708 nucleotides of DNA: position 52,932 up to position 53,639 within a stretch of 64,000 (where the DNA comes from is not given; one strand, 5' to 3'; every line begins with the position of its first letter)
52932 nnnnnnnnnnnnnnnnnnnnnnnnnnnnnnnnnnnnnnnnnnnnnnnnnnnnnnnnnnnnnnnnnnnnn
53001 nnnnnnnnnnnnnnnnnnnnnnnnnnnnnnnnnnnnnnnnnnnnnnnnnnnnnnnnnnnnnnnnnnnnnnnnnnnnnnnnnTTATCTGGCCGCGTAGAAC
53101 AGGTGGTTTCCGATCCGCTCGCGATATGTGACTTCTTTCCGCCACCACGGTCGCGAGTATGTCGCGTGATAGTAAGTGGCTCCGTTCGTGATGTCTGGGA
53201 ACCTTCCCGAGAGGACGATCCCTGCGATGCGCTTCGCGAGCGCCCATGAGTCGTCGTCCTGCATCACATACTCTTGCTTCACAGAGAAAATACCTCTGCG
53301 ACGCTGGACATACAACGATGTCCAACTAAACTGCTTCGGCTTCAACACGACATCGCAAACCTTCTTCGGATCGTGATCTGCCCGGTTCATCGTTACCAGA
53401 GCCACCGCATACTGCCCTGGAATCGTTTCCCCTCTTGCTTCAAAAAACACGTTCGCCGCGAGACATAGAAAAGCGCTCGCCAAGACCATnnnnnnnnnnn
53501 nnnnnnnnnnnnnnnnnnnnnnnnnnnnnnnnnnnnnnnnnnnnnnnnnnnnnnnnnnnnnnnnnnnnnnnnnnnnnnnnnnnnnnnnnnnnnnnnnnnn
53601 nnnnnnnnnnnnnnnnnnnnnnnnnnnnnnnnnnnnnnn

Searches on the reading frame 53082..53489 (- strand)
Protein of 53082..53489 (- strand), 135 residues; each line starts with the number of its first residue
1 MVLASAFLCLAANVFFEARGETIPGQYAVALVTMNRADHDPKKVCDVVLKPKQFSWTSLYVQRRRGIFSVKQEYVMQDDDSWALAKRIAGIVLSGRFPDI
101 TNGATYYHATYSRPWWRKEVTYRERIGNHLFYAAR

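Call 42: search_protein_families(library=pfam, proteins=[window:53082-53489:-], max_evalue=0.01)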
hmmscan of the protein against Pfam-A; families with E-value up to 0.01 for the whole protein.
window:53082-53489:- (135 aa): 1 family
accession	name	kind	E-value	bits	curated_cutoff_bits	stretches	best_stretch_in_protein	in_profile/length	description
PF07486.17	Hydrolase_2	-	7.5e-20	71.9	27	1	20-132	1-100/100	Cell Wall Hydrolase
